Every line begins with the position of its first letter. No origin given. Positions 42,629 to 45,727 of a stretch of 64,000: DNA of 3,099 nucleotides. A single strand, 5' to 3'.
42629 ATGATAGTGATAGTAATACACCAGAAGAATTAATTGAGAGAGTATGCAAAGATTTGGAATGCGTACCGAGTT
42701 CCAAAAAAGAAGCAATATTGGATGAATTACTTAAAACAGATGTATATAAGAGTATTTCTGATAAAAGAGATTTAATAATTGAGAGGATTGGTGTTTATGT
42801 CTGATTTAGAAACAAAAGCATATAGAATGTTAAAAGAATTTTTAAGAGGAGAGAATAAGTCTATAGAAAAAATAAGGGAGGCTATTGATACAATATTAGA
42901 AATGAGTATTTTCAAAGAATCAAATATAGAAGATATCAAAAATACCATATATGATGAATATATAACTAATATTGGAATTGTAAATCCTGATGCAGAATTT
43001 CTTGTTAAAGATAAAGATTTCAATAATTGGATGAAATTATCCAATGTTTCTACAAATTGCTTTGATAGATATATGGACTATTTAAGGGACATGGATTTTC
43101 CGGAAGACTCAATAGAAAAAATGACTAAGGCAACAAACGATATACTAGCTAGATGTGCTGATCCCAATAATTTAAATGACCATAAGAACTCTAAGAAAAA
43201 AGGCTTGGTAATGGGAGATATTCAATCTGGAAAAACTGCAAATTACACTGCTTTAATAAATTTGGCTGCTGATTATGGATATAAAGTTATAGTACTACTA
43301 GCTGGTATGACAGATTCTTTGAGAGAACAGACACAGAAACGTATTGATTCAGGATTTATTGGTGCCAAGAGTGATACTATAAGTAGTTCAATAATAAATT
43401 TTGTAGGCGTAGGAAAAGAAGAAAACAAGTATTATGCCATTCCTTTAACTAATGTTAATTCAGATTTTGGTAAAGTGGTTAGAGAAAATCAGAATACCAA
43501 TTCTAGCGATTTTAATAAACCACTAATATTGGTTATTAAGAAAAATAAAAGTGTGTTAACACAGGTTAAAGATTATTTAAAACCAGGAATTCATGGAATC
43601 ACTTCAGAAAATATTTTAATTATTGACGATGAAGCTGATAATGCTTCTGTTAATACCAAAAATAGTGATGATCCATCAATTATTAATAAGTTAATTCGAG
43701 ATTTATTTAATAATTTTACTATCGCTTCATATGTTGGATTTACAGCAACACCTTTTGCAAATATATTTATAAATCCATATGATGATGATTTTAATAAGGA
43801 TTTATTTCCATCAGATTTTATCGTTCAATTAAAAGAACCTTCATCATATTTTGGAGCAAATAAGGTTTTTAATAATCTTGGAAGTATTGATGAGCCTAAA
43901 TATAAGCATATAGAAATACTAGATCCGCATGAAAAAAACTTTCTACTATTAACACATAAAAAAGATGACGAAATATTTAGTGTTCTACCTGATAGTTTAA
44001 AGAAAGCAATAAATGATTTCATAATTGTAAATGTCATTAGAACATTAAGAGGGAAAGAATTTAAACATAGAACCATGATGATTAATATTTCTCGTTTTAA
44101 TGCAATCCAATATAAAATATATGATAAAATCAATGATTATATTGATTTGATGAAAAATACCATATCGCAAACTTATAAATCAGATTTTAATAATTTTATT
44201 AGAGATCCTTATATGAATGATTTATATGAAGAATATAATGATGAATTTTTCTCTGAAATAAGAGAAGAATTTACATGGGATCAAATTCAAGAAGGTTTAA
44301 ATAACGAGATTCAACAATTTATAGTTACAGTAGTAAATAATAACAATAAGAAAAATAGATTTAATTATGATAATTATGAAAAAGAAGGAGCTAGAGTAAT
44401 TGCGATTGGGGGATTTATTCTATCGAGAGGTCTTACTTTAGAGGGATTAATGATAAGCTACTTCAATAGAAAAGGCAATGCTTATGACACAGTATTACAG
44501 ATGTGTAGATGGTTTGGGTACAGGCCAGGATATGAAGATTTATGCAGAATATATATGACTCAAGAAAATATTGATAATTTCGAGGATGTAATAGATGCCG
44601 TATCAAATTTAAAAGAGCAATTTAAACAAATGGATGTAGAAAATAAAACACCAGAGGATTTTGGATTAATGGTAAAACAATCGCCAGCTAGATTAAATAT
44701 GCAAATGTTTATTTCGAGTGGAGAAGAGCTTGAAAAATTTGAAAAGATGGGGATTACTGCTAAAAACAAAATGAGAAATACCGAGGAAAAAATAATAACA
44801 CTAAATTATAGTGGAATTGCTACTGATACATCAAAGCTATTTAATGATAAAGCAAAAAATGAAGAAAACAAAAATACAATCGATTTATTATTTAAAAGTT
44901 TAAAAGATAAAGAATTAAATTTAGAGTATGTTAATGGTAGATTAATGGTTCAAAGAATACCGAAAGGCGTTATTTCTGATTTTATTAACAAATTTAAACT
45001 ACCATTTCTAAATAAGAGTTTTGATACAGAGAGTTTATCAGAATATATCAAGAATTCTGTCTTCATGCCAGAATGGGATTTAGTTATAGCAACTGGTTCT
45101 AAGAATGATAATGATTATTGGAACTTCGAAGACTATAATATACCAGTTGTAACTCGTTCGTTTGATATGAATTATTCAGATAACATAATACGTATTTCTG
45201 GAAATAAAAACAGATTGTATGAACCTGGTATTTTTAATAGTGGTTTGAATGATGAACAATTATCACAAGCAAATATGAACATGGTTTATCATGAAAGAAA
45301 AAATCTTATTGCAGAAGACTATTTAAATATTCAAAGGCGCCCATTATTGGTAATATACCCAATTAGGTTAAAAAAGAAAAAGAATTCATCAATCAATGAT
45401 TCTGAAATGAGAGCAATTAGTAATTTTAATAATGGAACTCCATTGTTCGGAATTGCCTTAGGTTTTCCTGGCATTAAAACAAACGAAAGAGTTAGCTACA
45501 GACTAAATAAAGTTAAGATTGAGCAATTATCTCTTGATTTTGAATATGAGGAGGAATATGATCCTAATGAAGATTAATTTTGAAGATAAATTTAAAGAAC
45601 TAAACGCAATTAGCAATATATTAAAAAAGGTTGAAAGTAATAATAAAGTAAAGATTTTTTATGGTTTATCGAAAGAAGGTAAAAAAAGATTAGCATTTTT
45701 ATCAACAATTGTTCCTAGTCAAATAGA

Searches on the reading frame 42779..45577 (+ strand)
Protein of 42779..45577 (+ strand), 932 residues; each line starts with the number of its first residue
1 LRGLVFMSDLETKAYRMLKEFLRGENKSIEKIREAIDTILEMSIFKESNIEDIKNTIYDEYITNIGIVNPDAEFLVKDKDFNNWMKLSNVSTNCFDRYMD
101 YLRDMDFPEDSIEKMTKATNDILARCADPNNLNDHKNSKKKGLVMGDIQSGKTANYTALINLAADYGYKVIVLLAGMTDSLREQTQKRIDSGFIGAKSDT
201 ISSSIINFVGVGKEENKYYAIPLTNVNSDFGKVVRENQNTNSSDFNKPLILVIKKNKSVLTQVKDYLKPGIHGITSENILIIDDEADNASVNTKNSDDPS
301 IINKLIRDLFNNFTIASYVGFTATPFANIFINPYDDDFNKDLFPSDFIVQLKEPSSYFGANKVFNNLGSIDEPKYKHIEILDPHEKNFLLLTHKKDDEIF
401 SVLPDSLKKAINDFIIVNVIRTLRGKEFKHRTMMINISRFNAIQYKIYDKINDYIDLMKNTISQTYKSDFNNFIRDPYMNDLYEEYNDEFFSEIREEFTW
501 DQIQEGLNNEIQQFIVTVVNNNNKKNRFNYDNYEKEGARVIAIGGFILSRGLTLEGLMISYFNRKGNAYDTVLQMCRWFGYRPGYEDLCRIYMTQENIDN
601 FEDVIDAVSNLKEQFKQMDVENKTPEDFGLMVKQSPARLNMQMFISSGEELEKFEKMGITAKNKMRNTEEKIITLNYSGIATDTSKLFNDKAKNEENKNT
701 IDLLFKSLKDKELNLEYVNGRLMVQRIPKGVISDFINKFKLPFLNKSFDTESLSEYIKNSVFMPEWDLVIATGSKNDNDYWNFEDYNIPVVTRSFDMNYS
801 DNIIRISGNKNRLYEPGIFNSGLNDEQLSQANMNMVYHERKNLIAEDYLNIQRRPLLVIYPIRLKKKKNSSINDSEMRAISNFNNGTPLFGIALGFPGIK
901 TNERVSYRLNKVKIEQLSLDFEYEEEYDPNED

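Call 7: search_protein_families(library=pfam, proteins=[window:42779-45577:+], max_evalue=0.01)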
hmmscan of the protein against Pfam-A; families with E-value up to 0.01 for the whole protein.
window:42779-45577:+ (932 aa): 2 families
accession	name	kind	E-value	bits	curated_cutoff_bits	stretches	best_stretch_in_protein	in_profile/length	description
PF10593.14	Z1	-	2.6e-71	240.3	25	1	406-637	1-226/228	Z1 domain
PF04851.21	ResIII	-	0.0005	20.5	22.5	1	131-326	20-163/164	Type III restriction enzyme, res subunit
